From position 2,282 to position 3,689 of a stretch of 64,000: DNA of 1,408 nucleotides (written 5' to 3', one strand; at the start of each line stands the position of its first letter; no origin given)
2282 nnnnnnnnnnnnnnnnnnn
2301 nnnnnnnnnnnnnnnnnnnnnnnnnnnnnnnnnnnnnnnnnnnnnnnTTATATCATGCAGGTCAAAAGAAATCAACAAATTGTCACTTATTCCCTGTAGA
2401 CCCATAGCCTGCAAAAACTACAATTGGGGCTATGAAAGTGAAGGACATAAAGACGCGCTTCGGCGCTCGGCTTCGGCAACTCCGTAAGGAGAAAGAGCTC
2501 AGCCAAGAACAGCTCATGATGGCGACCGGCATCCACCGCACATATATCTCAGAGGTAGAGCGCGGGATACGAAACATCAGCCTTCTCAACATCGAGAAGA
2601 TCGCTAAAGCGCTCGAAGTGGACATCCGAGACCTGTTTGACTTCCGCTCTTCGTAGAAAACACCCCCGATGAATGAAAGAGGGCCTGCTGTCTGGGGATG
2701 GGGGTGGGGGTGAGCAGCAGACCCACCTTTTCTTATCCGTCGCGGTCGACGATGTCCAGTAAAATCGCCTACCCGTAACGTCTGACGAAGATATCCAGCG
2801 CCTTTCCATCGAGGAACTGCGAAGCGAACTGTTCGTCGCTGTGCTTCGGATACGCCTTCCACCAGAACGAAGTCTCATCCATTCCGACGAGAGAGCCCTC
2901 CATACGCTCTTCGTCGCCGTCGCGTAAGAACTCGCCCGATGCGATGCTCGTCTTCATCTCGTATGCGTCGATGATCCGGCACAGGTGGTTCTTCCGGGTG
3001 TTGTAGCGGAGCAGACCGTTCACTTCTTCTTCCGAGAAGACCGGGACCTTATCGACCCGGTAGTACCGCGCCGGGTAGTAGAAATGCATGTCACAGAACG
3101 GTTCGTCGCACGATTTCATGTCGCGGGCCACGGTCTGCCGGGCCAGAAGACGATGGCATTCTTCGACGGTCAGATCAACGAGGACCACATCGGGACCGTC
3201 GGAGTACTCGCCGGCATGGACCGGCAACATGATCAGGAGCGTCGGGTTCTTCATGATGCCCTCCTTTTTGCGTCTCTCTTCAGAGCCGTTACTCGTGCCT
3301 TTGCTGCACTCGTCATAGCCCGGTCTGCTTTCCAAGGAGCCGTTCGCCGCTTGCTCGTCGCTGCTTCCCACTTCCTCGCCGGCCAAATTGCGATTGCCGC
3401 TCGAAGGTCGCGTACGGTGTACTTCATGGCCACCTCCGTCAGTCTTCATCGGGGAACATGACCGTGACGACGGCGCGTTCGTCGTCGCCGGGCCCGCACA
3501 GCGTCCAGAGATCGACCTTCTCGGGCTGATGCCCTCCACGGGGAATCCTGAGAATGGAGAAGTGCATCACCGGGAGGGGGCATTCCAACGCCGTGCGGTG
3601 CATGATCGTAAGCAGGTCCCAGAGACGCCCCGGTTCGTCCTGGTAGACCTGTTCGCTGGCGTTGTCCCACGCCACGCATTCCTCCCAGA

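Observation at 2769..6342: WYL (BrxR/CapW-like) regulator heading an operon of an AT-rich 293-aa unknown gene plus four small unknown proteins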

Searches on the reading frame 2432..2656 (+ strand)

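Call 3: search_protein_families(library=pfam, proteins=[window:2432-2656:+], max_evalue=0.1)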
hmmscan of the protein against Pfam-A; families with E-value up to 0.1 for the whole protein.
window:2432-2656:+ (74 aa): 7 families
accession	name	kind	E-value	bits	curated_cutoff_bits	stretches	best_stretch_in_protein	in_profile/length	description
PF01381.28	HTH_3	-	2e-16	60.2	23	1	14-68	1-55/55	Helix-turn-helix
PF13560.12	HTH_31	-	1.1e-12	48.5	27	1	9-65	1-58/64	Helix-turn-helix domain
PF13443.12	HTH_26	-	3.2e-11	43.7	22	1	13-71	1-60/63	Cro/C1-type HTH DNA-binding domain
PF12844.13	HTH_19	-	3.2e-09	37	30.2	1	11-69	1-59/64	Helix-turn-helix domain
PF13744.12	HTH_37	-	4.9e-05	23.5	27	1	5-61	14-68/80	Helix-turn-helix domain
PF13413.12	HTH_25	-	0.0012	19.1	24.6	1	13-45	1-33/62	Helix-turn-helix domain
PF17840.6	Tugs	-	0.052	14.1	27.7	0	37-61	23-47/47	Tethering Ubl4a to BAGS domain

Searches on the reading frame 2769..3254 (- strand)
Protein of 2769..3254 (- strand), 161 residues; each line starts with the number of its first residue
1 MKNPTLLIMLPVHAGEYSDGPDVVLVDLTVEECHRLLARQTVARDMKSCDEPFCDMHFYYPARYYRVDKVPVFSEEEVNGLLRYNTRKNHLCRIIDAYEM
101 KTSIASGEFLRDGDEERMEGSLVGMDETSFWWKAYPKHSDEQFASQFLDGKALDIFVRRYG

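Call 12: search_protein_families(library=ncbifam, proteins=[window:2769-3254:-], max_evalue=0.1)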
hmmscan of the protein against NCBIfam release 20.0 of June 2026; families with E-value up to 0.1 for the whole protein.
window:2769-3254:- (161 aa): 0 families

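Call 15: search_solved_structures(query=window:2769-3254:-, max_evalue=1)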
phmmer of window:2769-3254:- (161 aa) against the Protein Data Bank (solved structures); distinct sequences matched with E-value up to 1: 0.

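Call 47: find_related_loci(query=A2, collection=viral_contigs, flank=8000)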
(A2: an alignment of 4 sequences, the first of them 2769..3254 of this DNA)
Query A2 (161 aa) in viral_contigs; peptide patterns used: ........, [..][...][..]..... (x = any residue, [..] = any of these).
19 stretches matched a pattern, but none encodes a relative of the query by tblastn (E <= 1e-3).

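Call 55: find_related_loci(query=A2, collection=metagenome_contigs, flank=8000)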
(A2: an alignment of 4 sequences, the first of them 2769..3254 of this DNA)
Query A2 (161 aa) in metagenome_contigs; peptide patterns used: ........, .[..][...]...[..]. (x = any residue, [..] = any of these).
256 stretches matched a pattern, but none encodes a relative of the query by tblastn (E <= 1e-3).

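Call 73: predict_structure(alignment_id=A2)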
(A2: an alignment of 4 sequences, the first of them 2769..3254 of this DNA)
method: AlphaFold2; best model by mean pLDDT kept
length: 161 residues; sequences in the alignment: 4
mean_pLDDT: 46.5   pTM: 0.40
mean pLDDT of the five models: 46.5, 38.3, 37.0, 36.4, 33.7
residues with pLDDT >= 90: 0; 70-90: 0; 50-70: 62; < 50: 99
segments of 3 or more residues with pLDDT < 50: 10-26, 42-73, 84-91, 110-148
pLDDT, mean of each block of 10 residues (from residue 1): 52 37 50 58 41 27 35 52 45 59 60 40 43 42 42 60 52
secondary structure, 60 per line:
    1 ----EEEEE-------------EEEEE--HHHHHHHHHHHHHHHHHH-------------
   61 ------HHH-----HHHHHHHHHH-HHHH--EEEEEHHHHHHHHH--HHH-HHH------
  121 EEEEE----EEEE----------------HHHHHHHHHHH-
elements in order: E5-9 E23-27 H30-47 H75-84 H86-89 E92-96 H97-105 E121-125 E130-133 H150-160

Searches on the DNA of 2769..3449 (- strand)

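Call 86: search_rna_families(sources=[L004, L175, L171], threshold=gathering)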
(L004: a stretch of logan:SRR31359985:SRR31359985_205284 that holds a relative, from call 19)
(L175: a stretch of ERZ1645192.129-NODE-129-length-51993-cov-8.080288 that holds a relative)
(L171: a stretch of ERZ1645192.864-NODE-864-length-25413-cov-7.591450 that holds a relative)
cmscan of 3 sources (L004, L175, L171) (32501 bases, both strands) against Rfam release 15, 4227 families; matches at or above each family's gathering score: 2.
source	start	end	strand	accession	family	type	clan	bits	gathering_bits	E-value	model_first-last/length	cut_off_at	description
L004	984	1059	-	RF00521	SAM_alpha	Cis-reg; riboswitch;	-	50.8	36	9.1e-09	1-79/79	no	Alpha-proteobacteria SAM riboswitch aptamer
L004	8582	8638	-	RF00005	tRNA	Gene; tRNA;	CL00001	33.6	29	0.0017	17-71/71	5'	tRNA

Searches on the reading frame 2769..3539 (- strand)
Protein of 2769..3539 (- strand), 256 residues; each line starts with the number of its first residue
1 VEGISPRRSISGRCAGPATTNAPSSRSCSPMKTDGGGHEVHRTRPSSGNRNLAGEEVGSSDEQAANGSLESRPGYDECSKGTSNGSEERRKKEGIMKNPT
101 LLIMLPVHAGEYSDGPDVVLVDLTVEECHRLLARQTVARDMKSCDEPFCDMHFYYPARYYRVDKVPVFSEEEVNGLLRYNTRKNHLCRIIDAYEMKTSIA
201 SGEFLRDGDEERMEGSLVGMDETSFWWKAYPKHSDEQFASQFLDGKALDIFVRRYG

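Call 3: search_protein_families(library=pfam, proteins=[window:2769-3539:-], max_evalue=0.1)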
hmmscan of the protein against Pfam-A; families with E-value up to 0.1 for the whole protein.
window:2769-3539:- (256 aa): 0 families

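Call 5: search_protein_families(library=padloc, proteins=[window:2769-3539:-], max_evalue=0.1)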
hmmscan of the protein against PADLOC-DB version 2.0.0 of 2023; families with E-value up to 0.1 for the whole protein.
window:2769-3539:- (256 aa): 0 families

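Call 6: search_protein_families(library=phrogs, proteins=[window:2769-3539:-], max_evalue=0.1)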
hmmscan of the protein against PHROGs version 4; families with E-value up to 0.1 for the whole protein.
window:2769-3539:- (256 aa): 0 families

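Call 12: search_protein_families(library=ncbifam, proteins=[window:2769-3449:-], max_evalue=0.1)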
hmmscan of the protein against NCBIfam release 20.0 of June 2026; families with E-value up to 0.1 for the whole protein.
window:2769-3449:- (226 aa): 0 families

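Call 17: find_homologous_proteins(query=window:2769-3449:-, max_evalue=0.001)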
Query window:2769-3449:- (226 aa): 4 proteins with E <= 0.001 among 151 candidates.
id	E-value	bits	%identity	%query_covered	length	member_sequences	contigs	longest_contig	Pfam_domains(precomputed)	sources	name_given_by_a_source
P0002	3.2e-136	470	100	91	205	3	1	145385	-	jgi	-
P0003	1.2e-75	272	74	71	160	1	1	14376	-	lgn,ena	-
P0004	1.3e-58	216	64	71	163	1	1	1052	-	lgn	-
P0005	1.1e-31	128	50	60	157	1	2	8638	-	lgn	-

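Call 18: find_encoding_contigs(protein=P0003, flank=10000, max_places=5)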
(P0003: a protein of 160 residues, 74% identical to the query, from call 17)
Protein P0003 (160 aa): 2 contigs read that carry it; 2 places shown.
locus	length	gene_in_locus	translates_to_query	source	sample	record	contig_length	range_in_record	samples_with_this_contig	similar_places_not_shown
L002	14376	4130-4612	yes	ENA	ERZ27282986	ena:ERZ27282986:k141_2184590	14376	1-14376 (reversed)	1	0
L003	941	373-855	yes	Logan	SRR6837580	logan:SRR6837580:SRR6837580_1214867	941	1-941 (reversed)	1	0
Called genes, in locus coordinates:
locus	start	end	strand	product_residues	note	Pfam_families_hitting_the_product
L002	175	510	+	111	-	PF12799:LRR_4, PF14580:LRR_9 (weak), PF12799:LRR_4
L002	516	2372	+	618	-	PF13646:HEAT_2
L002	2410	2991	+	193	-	-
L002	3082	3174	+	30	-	-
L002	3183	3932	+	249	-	PF00239:Resolvase (weak)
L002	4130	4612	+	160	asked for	-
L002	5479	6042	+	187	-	-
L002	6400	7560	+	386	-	PF04055:Radical_SAM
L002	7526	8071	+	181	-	-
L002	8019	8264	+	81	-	PF12728:HTH_17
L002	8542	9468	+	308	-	PF04055:Radical_SAM, PF16199:Radical_SAM_C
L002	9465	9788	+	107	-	PF01985:CRS1_YhbY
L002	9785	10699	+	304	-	PF00535:Glycos_transf_2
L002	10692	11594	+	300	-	-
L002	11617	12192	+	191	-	PF00210:Ferritin, PF02915:Rubrerythrin, PF23458:DUF7130 (weak), PF21349:RUBY_RBDX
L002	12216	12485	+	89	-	-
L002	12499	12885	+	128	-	PF06397:Desulfoferrod_N, PF01880:Desulfoferrodox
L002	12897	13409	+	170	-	PF00210:Ferritin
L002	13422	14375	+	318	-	?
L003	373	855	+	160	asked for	-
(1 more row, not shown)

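Call 19: find_encoding_contigs(protein=P0005, flank=10000, max_places=5)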
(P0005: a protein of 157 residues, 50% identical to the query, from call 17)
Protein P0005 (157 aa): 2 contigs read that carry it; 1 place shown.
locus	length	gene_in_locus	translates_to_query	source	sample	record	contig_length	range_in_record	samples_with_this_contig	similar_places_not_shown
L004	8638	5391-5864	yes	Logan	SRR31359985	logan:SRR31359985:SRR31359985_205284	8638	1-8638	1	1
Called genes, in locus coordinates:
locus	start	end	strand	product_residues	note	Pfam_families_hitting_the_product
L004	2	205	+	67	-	?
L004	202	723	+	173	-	-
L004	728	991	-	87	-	-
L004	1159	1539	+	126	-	-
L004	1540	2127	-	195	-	-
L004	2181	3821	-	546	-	PF00004:AAA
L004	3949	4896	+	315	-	PF08279:HTH_11, PF13280:WYL, PF25583:WCX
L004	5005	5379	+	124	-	PF20213:DUF6573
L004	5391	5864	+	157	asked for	-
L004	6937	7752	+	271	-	PF04055:Radical_SAM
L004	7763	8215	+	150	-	-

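Call 20: find_encoding_contigs(protein=P0004, flank=10000, max_places=5)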
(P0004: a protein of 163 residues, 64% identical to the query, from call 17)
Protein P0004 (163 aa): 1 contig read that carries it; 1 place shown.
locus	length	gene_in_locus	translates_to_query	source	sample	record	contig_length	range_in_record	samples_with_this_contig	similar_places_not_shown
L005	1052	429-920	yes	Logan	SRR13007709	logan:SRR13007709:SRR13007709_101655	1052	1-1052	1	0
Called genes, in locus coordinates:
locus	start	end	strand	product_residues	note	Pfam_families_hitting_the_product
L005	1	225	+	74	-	?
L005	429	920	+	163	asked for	-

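Call 105: search_protein_families(library=pfam, proteins=[L002:2410-2991:+, L002:3183-3932:+, L002:5479-6042:+], max_evalue=0.001)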
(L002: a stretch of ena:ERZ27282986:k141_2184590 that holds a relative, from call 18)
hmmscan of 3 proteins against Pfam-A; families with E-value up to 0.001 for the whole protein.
L002:2410-2991:+ (193 aa): 0 families

L002:3183-3932:+ (249 aa): 1 family
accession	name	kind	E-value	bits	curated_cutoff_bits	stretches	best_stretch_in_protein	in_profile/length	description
PF00239.26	Resolvase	-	1e-06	29.3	23.3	1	18-128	17-126/145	Resolvase, N terminal domain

L002:5479-6042:+ (187 aa): 0 families
